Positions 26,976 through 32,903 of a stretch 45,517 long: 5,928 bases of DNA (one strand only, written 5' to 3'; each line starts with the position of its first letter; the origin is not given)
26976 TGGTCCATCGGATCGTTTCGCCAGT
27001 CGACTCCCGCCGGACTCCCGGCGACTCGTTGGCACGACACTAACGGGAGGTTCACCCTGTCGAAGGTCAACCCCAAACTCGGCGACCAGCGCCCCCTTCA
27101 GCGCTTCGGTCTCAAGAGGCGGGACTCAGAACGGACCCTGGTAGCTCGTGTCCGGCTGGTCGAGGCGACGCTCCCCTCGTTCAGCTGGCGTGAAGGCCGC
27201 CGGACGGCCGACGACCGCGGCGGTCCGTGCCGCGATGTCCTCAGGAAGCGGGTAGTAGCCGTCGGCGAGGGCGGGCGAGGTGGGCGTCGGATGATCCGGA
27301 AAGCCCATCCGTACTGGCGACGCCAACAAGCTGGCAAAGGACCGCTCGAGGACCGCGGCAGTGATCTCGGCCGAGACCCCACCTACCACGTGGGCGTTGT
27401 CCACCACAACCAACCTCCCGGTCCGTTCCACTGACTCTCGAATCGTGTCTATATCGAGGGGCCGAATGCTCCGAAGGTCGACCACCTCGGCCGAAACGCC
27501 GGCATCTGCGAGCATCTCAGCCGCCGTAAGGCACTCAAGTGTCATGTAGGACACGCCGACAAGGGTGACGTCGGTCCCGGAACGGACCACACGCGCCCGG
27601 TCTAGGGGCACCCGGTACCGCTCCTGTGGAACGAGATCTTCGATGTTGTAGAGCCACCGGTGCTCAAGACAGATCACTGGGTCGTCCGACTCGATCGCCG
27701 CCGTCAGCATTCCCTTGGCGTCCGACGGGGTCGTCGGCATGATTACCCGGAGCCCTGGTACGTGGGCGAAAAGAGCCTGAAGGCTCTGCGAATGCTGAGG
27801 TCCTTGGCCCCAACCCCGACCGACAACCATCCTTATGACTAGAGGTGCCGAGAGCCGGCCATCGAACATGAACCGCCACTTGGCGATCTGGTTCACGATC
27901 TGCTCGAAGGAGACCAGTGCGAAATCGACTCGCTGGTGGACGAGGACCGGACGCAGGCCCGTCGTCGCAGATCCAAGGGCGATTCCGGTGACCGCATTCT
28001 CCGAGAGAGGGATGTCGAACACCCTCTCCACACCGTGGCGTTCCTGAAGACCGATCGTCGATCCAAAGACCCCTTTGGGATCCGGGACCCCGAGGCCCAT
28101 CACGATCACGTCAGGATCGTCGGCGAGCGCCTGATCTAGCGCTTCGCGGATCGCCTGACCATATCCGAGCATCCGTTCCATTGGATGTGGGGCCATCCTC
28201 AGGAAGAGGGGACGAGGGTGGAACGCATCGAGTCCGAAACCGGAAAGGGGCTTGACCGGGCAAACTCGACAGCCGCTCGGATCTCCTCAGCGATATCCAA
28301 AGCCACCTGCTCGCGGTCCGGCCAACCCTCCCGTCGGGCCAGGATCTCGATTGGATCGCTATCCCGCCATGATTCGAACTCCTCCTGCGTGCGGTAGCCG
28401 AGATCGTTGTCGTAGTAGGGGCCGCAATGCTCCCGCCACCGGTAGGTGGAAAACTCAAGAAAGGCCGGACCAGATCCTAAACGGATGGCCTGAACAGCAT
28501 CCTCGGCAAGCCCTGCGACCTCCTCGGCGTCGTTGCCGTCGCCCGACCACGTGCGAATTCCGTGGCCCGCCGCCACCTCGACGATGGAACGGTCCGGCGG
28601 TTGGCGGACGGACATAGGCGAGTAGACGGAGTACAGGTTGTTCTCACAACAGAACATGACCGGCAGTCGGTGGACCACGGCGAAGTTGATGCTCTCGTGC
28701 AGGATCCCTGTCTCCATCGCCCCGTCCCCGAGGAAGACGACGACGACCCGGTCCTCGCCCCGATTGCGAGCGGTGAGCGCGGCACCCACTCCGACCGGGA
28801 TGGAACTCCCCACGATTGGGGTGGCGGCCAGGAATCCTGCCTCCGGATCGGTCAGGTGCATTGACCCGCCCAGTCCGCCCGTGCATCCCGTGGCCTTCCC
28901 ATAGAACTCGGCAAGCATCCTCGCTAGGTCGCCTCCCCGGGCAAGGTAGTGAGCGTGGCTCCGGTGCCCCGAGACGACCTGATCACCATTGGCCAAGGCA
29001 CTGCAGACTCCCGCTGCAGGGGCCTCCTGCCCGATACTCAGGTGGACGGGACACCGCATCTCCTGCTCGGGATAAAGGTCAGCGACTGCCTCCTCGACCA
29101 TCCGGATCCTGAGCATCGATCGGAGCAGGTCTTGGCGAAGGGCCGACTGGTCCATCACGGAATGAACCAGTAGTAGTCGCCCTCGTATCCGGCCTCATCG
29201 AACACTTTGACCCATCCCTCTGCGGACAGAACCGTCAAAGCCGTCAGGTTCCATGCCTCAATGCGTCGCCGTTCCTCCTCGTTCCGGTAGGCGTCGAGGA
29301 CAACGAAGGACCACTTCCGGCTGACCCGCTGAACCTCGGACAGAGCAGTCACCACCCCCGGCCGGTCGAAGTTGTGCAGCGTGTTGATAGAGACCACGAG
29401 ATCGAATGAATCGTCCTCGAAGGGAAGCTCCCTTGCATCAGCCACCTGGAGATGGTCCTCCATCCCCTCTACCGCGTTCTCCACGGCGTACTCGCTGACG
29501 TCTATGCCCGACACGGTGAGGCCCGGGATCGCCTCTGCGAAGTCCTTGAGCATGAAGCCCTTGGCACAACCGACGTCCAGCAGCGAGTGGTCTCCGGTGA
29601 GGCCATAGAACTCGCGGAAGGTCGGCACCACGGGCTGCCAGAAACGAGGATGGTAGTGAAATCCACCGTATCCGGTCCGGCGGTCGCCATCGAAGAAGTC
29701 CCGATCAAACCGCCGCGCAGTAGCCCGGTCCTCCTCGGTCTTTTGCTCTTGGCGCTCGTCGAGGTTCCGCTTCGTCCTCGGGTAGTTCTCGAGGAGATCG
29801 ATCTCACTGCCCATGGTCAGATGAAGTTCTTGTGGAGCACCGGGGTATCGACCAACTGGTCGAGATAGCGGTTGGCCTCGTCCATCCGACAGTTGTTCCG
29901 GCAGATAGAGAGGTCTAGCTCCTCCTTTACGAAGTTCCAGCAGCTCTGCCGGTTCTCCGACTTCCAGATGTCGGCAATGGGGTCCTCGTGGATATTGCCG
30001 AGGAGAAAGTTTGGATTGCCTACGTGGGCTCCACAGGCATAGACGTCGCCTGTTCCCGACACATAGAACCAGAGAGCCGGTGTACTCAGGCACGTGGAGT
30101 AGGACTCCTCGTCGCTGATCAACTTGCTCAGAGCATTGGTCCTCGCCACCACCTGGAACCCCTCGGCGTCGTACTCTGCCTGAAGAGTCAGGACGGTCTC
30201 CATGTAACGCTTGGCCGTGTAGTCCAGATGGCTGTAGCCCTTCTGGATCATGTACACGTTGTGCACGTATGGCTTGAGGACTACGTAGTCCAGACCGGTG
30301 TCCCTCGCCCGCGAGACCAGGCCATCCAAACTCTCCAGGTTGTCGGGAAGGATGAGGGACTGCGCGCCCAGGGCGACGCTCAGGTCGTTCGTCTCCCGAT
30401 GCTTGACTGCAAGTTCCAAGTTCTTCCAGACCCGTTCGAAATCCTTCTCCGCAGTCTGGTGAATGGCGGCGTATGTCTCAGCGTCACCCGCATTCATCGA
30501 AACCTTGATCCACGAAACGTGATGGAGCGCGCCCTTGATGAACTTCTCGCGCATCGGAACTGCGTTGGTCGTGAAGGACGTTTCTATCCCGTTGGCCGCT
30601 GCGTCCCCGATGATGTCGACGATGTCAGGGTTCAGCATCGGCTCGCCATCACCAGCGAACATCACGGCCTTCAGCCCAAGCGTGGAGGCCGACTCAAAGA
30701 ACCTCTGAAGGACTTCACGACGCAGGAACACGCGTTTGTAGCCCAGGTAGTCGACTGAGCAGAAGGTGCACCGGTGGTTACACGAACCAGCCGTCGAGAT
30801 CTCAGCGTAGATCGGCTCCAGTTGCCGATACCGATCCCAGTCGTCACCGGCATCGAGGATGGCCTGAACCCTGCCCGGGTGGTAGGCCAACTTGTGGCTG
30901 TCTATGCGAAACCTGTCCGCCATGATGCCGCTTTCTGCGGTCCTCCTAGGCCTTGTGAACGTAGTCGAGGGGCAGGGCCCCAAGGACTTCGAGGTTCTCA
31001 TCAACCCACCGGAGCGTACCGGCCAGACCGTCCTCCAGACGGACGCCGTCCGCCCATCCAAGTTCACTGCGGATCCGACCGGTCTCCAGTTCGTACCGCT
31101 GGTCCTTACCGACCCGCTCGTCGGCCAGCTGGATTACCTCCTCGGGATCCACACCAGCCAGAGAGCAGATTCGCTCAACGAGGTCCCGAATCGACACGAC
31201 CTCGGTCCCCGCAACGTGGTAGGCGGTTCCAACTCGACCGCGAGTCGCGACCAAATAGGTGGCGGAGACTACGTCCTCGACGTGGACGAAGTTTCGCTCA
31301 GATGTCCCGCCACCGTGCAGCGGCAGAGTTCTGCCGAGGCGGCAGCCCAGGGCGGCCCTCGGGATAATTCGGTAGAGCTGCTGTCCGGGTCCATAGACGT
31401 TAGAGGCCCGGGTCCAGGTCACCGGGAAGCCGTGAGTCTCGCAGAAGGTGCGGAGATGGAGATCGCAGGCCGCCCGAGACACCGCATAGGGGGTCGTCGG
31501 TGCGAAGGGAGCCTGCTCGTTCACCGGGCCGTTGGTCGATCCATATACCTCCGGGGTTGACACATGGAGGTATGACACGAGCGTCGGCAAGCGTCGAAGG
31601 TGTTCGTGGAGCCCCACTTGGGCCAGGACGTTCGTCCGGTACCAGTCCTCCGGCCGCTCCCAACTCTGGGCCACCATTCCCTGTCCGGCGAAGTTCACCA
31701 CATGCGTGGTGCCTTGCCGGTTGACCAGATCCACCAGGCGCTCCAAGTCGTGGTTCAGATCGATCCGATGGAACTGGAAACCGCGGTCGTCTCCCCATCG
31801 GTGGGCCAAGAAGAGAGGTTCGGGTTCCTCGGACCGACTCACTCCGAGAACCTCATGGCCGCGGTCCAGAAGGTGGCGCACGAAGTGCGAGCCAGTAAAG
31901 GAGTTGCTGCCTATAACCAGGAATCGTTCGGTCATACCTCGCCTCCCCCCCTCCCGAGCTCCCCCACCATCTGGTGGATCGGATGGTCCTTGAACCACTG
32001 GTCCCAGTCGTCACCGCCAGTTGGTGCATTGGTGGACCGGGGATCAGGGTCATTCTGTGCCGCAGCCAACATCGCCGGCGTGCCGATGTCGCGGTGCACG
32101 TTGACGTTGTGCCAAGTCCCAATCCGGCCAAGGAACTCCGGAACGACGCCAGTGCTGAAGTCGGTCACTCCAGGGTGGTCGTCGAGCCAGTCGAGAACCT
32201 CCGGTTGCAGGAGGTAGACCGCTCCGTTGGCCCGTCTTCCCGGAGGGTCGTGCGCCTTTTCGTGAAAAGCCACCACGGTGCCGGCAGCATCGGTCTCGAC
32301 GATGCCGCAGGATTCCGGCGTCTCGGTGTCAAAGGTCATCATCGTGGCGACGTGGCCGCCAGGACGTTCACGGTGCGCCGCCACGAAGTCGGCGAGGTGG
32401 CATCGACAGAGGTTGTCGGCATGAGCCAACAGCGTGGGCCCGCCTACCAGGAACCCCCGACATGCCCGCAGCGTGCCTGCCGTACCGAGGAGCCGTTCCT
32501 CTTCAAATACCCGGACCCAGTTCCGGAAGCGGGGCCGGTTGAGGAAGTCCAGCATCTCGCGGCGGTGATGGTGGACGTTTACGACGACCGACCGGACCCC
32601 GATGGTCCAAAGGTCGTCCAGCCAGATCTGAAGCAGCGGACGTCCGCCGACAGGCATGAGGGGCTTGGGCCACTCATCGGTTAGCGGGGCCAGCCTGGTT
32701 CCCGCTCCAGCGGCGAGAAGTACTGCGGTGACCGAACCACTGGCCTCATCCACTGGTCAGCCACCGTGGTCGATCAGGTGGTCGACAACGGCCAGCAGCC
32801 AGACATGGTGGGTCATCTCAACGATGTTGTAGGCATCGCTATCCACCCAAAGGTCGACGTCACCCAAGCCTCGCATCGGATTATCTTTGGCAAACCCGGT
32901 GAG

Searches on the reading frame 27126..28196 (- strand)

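Call 7: search_protein_families(library=pfam, proteins=[window:27126-28196:-], max_evalue=0.001)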
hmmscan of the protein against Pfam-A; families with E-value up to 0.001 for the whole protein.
window:27126-28196:- (356 aa): 2 families
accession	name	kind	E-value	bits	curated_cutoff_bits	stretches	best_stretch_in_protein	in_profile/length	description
PF02780.25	Transketolase_C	-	3.2e-35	121.2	25.9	1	200-321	2-124/124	Transketolase, C-terminal domain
PF02779.29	Transket_pyr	-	2.8e-31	108.9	27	1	11-184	4-173/174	Transketolase, pyrimidine binding domain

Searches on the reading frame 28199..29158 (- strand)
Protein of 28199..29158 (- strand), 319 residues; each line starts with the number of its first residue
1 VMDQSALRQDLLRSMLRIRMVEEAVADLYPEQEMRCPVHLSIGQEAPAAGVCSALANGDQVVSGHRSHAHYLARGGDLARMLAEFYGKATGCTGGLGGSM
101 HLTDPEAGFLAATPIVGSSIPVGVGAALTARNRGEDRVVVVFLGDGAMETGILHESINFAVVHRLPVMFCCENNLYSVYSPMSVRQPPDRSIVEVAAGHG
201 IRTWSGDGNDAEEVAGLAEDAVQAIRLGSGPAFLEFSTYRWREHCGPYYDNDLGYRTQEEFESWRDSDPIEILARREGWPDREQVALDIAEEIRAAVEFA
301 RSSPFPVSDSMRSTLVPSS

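Call 7: search_protein_families(library=pfam, proteins=[window:28199-29158:-], max_evalue=0.001)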
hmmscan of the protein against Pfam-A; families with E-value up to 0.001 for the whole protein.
window:28199-29158:- (319 aa): 3 families
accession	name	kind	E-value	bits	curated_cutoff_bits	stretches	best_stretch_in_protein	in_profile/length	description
PF00676.26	E1_dh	-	5.7e-52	177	22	1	14-300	2-291/300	Dehydrogenase E1 component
PF02775.26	TPP_enzyme_C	-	2.9e-06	27.6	21.9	1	112-176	26-84/151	Thiamine pyrophosphate enzyme, C-terminal TPP binding domain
PF13292.11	DXP_synthase_N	-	9.2e-05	22.3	21.2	1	117-178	114-175/274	1-deoxy-D-xylulose-5-phosphate synthase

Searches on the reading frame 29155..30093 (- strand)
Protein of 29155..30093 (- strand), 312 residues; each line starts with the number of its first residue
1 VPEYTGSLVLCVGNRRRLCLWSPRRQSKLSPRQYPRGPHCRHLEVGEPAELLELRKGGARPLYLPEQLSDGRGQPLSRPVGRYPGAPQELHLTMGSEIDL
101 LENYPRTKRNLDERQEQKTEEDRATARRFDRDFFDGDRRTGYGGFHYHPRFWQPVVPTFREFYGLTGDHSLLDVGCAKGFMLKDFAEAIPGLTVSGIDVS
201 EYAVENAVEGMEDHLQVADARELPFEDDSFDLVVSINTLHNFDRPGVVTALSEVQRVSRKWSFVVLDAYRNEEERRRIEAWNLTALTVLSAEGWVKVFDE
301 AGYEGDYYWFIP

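Call 47: search_protein_families(library=pfam, proteins=[window:29155-30093:-], max_evalue=0.001)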
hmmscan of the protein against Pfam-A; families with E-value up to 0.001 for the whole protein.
window:29155-30093:- (312 aa): 7 families
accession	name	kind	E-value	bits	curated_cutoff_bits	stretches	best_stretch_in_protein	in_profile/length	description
PF13649.12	Methyltransf_25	-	2e-17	64.1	27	1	172-259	2-94/97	Methyltransferase domain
PF08241.18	Methyltransf_11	-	1.1e-16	61.7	21.2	1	172-260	1-89/95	Methyltransferase domain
PF13847.12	Methyltransf_31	-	1.1e-13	51.5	27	1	168-283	4-127/145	Methyltransferase domain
PF08242.18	Methyltransf_12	-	1.6e-11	45.2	30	1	172-256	1-90/98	Methyltransferase domain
PF13489.12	Methyltransf_23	-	4.2e-09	36.8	27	1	165-304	20-160/164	Methyltransferase domain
PF07021.18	MetW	-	1.6e-06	28.3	21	1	171-260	17-104/193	Methionine biosynthesis protein MetW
PF01209.24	Ubie_methyltran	-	0.00019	21.3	20.1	1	165-270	46-156/233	ubiE/COQ5 methyltransferase family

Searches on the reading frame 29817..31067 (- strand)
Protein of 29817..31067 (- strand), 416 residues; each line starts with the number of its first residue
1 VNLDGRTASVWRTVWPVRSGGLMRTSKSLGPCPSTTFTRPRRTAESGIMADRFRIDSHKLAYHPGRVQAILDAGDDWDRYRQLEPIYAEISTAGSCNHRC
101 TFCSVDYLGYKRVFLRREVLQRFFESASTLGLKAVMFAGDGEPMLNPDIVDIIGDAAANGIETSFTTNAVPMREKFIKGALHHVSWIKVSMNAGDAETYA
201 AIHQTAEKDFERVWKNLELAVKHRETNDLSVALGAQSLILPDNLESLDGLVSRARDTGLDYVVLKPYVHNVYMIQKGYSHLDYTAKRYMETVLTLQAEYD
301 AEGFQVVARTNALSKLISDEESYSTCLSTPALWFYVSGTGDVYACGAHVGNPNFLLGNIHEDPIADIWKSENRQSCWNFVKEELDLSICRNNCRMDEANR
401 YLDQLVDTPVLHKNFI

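Call 47: search_protein_families(library=pfam, proteins=[window:29817-31067:-], max_evalue=0.001)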
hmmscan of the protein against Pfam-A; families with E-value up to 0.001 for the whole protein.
window:29817-31067:- (416 aa): 2 families
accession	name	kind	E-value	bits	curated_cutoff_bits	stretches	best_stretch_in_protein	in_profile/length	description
PF04055.27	Radical_SAM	-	9.6e-16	58.8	29.5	1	92-227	3-145/166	Radical SAM superfamily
PF13186.11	SPASM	-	7.3e-08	33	21.5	1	329-393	3-66/67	Iron-sulfur cluster-binding domain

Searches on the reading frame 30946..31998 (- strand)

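Call 47: search_protein_families(library=pfam, proteins=[window:30946-31998:-], max_evalue=0.001)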
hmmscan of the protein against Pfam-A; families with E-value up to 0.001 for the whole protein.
window:30946-31998:- (350 aa): 3 families
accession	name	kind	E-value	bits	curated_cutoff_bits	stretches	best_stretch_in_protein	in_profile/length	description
PF01370.27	Epimerase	-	1.7e-47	162.3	20.9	1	27-262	2-239/240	NAD dependent epimerase/dehydratase family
PF16363.11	GDP_Man_Dehyd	-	1.7e-46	159.6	27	1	27-326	1-330/332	GDP-mannose 4,6 dehydratase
PF04321.23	RmlD_sub_bind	-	1e-06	28.5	27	1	25-288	2-238/287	RmlD substrate binding domain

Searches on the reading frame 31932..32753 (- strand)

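Call 47: search_protein_families(library=pfam, proteins=[window:31932-32753:-], max_evalue=0.001)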
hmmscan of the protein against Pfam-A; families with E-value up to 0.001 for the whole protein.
window:31932-32753:- (273 aa): 2 families
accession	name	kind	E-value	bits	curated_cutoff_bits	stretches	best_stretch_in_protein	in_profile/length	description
PF00483.29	NTP_transferase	-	9.7e-28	97.8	21.2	1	10-233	2-239/245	Nucleotidyl transferase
PF12804.13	NTP_transf_3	-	5.1e-09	36.9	27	1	10-135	1-118/160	MobA-like NTP transferase domain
